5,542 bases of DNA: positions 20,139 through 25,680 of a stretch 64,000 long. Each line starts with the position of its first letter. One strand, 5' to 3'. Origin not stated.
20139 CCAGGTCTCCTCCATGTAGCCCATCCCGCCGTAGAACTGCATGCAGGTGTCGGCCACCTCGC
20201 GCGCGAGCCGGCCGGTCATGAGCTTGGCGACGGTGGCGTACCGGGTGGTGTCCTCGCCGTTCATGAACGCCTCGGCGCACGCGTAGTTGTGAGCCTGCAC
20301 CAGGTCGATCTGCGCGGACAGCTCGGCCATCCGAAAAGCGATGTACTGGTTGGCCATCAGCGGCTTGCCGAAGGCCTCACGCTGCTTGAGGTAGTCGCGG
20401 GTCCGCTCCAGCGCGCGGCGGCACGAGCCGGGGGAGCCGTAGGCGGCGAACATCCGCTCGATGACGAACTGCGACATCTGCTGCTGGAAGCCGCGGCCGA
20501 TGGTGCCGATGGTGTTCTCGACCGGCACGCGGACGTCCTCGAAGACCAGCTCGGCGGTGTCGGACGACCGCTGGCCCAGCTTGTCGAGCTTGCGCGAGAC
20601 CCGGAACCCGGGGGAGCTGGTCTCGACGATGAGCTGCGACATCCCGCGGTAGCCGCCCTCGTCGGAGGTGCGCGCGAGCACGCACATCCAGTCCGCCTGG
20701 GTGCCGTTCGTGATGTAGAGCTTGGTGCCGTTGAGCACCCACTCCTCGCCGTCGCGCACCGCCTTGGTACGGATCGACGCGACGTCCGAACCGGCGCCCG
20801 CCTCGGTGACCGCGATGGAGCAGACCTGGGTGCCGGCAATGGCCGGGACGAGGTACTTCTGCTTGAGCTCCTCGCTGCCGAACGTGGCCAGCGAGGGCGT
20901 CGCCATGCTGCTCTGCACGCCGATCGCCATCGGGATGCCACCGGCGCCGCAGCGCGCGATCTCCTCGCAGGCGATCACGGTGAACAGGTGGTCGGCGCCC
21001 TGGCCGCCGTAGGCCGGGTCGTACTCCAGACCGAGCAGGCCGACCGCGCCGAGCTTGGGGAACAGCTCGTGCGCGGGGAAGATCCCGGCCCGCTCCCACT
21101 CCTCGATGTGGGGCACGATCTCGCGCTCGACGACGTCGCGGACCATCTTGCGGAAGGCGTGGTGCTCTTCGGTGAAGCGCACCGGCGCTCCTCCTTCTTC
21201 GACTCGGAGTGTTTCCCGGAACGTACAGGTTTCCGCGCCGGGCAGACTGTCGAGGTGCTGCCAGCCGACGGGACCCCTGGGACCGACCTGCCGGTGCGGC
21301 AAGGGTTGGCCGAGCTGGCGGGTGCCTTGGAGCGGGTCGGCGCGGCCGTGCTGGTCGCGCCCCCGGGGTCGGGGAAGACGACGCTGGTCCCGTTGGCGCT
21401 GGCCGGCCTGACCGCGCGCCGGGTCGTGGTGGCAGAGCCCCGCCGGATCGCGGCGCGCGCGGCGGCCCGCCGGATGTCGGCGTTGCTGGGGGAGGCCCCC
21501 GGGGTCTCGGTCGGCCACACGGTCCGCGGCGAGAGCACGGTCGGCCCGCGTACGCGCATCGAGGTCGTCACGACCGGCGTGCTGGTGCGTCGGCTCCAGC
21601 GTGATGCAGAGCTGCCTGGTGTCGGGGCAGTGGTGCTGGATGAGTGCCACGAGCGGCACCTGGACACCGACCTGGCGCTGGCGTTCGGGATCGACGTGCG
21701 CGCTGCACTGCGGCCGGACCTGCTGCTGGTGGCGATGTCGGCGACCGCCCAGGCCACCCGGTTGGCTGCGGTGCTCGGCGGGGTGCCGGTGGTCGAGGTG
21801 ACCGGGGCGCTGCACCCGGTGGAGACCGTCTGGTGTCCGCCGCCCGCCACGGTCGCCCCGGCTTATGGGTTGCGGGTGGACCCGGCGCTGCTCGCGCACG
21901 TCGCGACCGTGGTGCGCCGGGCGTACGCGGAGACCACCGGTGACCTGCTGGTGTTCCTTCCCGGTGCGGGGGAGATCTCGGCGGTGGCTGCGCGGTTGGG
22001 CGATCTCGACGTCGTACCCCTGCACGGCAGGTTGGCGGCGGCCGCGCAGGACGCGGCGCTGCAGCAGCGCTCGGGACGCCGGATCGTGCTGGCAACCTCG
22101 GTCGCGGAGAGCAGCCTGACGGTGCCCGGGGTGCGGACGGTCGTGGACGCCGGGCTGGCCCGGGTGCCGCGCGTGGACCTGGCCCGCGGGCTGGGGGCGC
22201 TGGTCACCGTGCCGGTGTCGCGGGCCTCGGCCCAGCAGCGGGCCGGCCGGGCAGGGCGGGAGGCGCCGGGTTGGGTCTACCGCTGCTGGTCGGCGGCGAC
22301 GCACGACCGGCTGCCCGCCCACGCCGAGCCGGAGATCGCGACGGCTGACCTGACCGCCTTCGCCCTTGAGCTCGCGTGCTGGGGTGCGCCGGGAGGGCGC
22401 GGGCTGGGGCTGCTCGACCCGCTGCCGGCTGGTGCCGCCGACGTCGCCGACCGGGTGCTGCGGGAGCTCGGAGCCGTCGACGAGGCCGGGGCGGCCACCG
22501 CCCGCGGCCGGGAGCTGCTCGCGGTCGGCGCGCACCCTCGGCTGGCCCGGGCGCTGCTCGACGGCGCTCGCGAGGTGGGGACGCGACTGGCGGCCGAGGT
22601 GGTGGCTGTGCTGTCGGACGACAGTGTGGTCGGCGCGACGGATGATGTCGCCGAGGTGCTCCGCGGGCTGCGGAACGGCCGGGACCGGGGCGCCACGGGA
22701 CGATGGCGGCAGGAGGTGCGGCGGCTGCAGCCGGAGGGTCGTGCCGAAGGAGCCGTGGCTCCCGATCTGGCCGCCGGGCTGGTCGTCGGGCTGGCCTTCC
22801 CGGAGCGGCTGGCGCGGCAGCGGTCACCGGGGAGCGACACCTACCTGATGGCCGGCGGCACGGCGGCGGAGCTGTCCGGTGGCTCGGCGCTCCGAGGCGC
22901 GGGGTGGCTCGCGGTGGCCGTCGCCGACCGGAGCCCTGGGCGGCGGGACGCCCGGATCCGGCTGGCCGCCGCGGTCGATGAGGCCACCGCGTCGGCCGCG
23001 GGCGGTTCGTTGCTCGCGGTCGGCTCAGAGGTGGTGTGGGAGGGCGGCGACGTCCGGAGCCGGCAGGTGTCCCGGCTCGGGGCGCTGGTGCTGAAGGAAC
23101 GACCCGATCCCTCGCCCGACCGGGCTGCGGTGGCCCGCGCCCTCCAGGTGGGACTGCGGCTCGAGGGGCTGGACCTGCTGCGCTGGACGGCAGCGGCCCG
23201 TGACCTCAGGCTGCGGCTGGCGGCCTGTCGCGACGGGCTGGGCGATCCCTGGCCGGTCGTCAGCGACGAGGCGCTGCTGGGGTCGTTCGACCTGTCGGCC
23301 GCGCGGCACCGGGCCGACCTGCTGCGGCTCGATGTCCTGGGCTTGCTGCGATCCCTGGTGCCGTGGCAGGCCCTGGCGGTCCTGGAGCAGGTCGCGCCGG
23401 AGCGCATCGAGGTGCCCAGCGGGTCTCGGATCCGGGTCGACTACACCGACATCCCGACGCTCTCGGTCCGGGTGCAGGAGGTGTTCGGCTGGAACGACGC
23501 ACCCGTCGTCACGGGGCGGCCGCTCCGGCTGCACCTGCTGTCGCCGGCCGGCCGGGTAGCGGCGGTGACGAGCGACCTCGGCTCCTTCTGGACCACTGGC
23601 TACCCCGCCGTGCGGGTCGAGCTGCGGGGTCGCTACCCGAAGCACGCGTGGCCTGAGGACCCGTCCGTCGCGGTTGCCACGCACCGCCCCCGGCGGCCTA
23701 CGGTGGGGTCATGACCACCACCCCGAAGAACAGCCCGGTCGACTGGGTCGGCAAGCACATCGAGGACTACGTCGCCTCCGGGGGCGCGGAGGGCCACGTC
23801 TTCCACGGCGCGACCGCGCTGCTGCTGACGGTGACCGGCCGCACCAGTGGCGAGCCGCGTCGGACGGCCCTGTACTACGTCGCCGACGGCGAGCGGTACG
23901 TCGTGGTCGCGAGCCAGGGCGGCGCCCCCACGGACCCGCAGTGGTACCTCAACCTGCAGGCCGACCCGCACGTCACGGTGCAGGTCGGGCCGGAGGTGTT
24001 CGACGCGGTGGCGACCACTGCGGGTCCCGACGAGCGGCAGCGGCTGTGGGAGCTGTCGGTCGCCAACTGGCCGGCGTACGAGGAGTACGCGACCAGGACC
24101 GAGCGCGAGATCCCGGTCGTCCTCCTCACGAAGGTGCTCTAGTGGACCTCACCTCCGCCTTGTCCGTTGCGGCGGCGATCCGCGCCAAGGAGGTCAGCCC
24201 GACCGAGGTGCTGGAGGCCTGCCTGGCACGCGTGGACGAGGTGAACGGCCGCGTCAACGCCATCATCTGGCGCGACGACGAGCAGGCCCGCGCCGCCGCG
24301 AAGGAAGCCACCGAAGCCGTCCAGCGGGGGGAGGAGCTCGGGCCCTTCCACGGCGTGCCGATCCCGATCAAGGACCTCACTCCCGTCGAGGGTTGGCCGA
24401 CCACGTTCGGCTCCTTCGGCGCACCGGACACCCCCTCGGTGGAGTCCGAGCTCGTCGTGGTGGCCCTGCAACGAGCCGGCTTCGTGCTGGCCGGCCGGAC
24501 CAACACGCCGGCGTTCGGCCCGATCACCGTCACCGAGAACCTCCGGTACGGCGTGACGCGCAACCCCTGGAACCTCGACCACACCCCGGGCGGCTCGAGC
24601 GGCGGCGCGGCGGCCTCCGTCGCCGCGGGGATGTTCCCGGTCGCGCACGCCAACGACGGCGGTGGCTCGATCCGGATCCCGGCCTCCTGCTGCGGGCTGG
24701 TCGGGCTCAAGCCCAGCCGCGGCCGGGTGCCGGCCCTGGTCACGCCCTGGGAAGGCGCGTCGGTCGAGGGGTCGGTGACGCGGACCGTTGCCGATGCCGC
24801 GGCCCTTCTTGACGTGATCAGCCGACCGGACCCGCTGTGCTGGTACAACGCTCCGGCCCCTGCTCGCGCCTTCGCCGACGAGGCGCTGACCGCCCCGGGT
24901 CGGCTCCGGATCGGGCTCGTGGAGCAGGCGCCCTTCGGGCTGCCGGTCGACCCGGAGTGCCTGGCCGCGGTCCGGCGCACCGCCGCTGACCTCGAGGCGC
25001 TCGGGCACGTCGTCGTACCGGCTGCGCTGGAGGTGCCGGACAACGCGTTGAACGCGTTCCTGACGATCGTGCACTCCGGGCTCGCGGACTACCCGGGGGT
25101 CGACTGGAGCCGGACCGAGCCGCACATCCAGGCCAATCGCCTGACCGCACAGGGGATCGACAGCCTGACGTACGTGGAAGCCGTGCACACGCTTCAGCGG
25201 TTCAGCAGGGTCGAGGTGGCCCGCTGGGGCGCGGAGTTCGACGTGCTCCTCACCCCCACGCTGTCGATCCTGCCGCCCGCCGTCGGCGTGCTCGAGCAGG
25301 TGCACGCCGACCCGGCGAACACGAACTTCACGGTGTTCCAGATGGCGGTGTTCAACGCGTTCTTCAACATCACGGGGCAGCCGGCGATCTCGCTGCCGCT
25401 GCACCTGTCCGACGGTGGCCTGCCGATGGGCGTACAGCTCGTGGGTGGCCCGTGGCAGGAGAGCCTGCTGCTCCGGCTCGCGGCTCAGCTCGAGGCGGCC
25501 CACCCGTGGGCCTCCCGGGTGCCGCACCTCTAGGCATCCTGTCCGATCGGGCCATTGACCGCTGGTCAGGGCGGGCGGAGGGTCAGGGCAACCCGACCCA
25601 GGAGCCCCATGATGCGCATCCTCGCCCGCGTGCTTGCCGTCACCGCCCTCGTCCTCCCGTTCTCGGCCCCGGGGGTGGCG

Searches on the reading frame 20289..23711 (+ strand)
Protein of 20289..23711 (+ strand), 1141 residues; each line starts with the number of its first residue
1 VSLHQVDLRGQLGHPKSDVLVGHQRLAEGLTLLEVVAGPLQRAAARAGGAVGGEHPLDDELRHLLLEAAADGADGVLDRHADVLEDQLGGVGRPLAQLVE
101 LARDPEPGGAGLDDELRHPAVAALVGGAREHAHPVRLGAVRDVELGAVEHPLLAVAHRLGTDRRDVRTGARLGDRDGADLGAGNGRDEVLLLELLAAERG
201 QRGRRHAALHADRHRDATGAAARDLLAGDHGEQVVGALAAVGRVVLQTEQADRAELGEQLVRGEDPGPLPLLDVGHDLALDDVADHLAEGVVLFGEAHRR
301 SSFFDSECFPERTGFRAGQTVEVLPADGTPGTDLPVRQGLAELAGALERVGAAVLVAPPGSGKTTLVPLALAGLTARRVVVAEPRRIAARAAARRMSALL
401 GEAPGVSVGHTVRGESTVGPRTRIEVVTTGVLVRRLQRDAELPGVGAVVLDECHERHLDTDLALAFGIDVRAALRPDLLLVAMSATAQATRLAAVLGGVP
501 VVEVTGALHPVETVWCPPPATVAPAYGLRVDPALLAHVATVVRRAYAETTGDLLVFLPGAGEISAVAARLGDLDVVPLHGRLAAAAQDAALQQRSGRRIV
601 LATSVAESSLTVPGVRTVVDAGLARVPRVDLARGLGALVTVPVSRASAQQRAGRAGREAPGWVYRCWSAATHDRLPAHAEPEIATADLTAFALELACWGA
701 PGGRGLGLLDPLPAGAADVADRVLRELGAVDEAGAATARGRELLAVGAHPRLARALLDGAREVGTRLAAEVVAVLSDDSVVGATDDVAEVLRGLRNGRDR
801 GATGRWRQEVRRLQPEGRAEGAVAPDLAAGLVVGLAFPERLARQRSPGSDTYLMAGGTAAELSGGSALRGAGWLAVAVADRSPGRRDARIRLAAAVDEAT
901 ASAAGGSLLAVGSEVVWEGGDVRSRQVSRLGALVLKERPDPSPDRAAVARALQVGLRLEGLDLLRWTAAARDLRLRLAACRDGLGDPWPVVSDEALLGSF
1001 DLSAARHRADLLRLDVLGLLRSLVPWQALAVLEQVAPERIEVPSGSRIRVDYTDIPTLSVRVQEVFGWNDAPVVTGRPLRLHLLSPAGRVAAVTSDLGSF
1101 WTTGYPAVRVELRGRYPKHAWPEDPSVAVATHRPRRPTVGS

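Call 80: search_protein_families(library=pfam, proteins=[window:20289-23711:+], max_evalue=0.0001)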
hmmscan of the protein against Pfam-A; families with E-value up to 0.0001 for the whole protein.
window:20289-23711:+ (1141 aa): 3 families
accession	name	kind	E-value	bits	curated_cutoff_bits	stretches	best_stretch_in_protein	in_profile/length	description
PF08482.15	HrpB_C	-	8.7e-42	143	25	1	1003-1125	7-133/133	ATP-dependent helicase C-terminal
PF00271.37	Helicase_C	-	1.8e-09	38.3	23.5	1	548-657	13-108/110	Helicase conserved C-terminal domain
PF00270.35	DEAD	-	3.7e-08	33.7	26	1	353-488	17-161/167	DEAD/DEAH box helicase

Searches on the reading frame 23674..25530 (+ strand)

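Call 80: search_protein_families(library=pfam, proteins=[window:23674-25530:+], max_evalue=0.0001)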
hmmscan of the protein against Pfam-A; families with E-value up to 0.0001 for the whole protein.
window:23674-25530:+ (619 aa): 1 family
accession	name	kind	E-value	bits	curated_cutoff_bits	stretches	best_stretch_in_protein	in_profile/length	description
PF01425.27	Amidase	-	4.7e-99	332.9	27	1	178-600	1-445/445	Amidase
